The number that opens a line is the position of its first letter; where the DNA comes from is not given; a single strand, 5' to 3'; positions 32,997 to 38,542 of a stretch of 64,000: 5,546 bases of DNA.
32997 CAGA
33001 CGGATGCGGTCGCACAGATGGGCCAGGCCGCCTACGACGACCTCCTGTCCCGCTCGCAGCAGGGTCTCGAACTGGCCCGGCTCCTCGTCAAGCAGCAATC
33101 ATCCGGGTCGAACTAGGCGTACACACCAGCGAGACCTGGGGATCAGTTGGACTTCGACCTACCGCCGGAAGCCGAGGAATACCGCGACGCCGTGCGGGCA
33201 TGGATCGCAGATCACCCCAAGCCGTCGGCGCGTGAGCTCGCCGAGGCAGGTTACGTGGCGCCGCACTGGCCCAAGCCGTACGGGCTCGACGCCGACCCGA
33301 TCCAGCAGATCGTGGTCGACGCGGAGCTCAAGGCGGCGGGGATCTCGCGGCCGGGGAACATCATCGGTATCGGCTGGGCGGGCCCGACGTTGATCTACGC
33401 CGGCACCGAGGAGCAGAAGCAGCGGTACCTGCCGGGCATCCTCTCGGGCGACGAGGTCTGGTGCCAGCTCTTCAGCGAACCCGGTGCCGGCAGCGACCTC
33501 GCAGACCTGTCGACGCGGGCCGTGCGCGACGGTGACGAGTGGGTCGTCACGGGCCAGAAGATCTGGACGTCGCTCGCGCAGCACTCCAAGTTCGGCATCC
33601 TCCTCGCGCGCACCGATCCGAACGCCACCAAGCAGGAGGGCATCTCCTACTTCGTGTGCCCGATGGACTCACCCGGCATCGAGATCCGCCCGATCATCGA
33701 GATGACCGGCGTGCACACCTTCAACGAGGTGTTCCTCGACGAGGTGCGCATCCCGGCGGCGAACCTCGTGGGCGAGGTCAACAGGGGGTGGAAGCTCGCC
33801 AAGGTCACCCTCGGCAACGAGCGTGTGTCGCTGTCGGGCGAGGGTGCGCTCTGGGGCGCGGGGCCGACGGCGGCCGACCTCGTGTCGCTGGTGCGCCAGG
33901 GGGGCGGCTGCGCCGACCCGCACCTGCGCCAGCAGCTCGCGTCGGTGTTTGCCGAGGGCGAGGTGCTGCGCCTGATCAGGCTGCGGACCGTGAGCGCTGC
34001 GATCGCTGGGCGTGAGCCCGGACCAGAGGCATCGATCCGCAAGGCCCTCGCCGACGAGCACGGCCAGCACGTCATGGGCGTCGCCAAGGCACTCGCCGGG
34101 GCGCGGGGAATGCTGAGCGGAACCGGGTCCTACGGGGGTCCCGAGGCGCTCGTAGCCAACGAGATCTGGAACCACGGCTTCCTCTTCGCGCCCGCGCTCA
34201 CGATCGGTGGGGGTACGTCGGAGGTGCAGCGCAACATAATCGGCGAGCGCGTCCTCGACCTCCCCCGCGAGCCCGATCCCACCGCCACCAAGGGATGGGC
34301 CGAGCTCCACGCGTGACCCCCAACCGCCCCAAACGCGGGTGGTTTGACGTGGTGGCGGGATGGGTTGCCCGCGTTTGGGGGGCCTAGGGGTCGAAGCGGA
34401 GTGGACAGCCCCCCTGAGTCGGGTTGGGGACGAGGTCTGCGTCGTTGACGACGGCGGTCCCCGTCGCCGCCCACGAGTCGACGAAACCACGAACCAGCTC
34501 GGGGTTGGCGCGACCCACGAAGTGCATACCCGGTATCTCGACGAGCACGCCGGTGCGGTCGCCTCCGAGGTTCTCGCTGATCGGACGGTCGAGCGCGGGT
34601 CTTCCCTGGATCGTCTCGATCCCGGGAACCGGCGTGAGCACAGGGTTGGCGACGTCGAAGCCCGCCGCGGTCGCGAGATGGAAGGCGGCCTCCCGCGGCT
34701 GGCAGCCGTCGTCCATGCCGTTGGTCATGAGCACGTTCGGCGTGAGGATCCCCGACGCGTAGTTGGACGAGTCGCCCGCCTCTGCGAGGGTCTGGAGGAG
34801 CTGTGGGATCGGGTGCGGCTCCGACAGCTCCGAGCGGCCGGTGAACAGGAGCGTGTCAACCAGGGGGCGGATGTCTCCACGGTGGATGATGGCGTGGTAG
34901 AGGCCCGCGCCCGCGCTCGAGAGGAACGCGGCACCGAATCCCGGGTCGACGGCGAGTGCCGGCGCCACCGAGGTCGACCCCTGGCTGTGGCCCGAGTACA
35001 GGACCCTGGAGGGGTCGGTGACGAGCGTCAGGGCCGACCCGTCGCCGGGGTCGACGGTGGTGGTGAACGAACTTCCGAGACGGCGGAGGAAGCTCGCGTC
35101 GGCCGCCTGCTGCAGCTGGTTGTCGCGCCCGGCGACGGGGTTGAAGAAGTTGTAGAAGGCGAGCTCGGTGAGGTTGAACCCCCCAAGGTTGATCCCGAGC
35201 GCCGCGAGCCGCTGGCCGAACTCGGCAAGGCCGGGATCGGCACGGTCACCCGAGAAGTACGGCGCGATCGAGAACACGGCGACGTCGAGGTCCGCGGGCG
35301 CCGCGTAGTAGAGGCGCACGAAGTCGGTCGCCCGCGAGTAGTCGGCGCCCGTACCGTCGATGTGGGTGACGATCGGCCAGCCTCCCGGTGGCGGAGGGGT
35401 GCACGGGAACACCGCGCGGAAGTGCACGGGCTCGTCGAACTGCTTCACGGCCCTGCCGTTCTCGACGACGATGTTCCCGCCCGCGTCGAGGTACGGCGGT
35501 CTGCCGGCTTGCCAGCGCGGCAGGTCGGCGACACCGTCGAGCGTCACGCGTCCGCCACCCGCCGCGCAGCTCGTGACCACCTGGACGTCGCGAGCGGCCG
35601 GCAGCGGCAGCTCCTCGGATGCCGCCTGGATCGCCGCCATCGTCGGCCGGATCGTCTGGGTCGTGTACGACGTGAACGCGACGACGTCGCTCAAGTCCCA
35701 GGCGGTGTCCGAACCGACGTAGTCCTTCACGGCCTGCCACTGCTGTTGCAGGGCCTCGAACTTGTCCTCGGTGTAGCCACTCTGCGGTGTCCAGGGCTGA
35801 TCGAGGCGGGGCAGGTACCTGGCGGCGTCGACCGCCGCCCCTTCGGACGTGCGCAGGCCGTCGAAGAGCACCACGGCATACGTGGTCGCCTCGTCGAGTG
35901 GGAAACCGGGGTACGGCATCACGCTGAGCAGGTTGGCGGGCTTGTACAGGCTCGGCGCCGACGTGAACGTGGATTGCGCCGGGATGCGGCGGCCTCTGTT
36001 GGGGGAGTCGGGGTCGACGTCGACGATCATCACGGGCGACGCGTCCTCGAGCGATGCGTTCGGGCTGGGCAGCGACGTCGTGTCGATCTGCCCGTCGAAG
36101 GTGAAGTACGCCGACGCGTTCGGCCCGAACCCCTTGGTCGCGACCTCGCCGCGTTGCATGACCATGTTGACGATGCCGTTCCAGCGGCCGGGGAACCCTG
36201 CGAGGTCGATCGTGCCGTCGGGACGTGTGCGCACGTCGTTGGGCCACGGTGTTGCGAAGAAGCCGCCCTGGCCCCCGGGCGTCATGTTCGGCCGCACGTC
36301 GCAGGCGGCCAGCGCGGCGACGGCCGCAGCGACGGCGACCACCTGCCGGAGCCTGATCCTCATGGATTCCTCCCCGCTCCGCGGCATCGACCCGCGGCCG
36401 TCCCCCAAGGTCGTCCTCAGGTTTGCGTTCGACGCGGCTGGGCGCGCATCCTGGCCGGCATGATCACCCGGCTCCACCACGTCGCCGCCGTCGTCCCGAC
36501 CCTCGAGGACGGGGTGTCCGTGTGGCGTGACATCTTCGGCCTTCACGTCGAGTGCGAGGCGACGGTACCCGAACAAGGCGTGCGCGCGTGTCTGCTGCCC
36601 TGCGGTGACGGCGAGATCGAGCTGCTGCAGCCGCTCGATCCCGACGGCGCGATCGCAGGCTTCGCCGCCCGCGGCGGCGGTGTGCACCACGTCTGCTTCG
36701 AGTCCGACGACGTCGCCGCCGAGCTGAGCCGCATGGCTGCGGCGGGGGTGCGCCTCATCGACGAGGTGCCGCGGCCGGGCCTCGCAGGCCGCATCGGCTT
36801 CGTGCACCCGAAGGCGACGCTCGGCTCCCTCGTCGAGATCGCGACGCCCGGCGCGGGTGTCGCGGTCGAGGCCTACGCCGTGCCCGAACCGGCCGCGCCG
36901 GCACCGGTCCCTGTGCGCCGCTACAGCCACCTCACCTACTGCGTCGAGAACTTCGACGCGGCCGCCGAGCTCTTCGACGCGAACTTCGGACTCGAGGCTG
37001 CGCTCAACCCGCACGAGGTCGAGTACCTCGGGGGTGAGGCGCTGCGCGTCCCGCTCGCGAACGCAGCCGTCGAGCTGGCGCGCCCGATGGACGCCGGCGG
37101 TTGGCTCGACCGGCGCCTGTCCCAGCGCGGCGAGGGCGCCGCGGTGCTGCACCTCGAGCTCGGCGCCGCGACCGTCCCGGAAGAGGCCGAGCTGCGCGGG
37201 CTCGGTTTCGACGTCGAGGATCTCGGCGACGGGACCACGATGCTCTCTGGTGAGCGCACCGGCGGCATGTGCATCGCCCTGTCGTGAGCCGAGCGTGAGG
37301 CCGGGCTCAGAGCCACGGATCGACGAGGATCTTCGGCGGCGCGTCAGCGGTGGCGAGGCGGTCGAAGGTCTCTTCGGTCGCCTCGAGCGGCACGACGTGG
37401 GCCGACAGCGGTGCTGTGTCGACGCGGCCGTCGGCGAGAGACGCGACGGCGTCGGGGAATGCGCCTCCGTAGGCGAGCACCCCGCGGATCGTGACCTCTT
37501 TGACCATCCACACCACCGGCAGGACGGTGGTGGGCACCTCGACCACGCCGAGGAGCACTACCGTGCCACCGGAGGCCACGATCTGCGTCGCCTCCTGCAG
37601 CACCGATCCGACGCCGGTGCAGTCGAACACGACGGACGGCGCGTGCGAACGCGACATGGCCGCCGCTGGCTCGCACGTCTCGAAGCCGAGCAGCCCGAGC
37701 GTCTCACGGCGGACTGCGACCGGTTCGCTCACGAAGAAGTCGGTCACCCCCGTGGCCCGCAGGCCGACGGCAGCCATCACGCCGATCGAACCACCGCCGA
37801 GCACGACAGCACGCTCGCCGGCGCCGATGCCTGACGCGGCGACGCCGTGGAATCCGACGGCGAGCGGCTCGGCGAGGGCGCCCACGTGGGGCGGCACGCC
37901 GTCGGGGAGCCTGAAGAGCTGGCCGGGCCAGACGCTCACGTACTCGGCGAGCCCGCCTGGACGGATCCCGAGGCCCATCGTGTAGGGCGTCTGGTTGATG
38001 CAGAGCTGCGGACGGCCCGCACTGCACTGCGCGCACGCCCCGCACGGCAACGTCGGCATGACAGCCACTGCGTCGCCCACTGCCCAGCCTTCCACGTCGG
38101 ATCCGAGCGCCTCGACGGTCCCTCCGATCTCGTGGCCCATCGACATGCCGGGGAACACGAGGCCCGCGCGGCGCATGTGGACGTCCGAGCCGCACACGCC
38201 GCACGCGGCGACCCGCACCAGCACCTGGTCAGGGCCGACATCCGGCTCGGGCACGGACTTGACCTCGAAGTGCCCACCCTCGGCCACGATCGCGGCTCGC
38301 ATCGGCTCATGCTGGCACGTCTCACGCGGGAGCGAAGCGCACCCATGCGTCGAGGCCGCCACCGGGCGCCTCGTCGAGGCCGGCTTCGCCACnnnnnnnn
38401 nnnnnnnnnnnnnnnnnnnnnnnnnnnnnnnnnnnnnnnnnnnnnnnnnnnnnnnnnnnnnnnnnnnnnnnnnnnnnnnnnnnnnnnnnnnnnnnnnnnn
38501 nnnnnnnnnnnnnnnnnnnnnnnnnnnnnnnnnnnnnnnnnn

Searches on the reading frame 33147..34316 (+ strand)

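Call 66: search_protein_families(library=pfam, proteins=[window:33147-34316:+], max_evalue=0.00001)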
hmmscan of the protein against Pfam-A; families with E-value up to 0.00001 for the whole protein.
window:33147-34316:+ (389 aa): 3 families
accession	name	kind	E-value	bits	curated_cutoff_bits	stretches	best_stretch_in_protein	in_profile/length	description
PF02770.24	Acyl-CoA_dh_M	-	8.2e-20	71.2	33.3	1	106-199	1-96/97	Acyl-CoA dehydrogenase, middle domain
PF00441.29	Acyl-CoA_dh_1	-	2.4e-18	67.2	22.4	1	212-370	1-150/150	Acyl-CoA dehydrogenase, C-terminal domain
PF02771.21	Acyl-CoA_dh_N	-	1.2e-12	48.6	22.9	1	10-102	17-113/113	Acyl-CoA dehydrogenase, N-terminal domain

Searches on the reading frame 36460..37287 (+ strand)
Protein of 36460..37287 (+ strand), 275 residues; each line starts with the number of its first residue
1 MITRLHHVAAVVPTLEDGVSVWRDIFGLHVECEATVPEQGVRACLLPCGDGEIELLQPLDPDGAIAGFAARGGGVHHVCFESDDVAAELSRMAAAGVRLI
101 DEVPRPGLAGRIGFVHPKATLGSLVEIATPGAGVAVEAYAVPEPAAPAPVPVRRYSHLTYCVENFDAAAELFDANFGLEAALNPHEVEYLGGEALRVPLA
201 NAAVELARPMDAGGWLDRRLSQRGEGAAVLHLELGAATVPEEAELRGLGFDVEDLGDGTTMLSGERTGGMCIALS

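Call 67: search_protein_families(library=pfam, proteins=[window:36460-37287:+], max_evalue=0.001)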
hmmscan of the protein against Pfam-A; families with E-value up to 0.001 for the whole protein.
window:36460-37287:+ (275 aa): 3 families
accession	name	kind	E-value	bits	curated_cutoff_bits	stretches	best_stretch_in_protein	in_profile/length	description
PF13669.12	Glyoxalase_4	-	3.3e-25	88.9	27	1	6-111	1-105/109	Glyoxalase/Bleomycin resistance protein/Dioxygenase superfamily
PF00903.31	Glyoxalase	-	8.4e-19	68.6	20.6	1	4-118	1-112/121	Glyoxalase/Bleomycin resistance protein/Dioxygenase superfamily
PF13468.12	Glyoxalase_3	-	4.5e-11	43.6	25.1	1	5-99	1-102/176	Glyoxalase-like domain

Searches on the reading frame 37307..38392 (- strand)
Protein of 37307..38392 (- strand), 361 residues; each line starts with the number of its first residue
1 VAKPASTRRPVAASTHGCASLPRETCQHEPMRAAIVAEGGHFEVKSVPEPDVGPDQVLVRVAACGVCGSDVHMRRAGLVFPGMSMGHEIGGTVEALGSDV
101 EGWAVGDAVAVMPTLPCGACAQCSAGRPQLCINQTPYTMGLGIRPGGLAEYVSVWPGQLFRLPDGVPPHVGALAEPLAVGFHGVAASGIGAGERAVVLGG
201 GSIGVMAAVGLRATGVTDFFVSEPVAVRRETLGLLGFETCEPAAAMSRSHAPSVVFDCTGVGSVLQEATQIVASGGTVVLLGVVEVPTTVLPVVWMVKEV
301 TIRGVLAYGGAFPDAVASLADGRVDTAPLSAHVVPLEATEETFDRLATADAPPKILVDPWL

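Call 58: search_protein_families(library=ncbifam, proteins=[window:37307-38392:-], max_evalue=0.00001)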
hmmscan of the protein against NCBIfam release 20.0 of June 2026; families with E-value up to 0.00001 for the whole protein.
window:37307-38392:- (361 aa): 20 families
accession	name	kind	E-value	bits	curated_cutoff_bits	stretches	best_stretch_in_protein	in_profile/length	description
NF041097.1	keto_inos_dh_IolM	equivalog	1.2e-44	152.6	450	1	21-351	19-382/389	scyllo-inosose 3-dehydrogenase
NF003808.0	PRK05396.1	equivalog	9.1e-40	136.6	380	1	42-351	13-333/341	L-threonine 3-dehydrogenase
TIGR00692.1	tdh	equivalog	6.6e-39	133.9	458.35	1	43-349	12-331/340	L-threonine 3-dehydrogenase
NF007489.0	PRK10083.1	equivalog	5.2e-35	121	376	1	31-343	1-320/339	Zn-dependent oxidoreductase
NF007642.0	PRK10309.1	equivalog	2.8e-32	112.3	550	1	31-357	1-344/347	galactitol-1-phosphate 5-dehydrogenase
NF007375.0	PRK09880.1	equivalog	3.5e-31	108.2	469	1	53-347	26-331/344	L-idonate 5-dehydrogenase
NF010344.0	PRK13771.1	subfamily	2.5e-27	95.7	349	1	31-358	1-332/334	putative alcohol dehydrogenase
TIGR03366.1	HpnZ_proposed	hypoth_equivalog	7.3e-24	84.5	328.1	1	54-318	5-292/315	putative phosphonate catabolism associated alcohol dehydrogenase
NF041172.1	AcrlCoa_red_Thmprot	equivalog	7.7e-21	74.4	500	1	31-358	1-333/334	acryloyl-CoA reductase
NF047908.1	AldhRedAhr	equivalog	4e-19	68.7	470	1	38-351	12-327/335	NADPH-dependent aldehyde reductase Ahr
TIGR03451.1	mycoS_dep_FDH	equivalog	4.3e-19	68.6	512.9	1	39-349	11-349/358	S-(hydroxymethyl)mycothiol dehydrogenase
TIGR03989.1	Rxyl_3153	subfamily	8.6e-19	68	440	1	32-134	3-108/370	NDMA-dependent alcohol dehydrogenase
TIGR03201.1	dearomat_had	equivalog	1.6e-18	66.9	338.65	1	42-210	11-185/349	6-hydroxycyclohex-1-ene-1-carbonyl-CoA dehydrogenase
TIGR02819.1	fdhA_non_GSH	equivalog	1e-17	63.8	636.95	1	57-241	39-238/397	formaldehyde dehydrogenase, glutathione-independent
NF006940.0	PRK09422.1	equivalog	3.3e-16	59.2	344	1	31-207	1-177/338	alcohol dehydrogenase AdhP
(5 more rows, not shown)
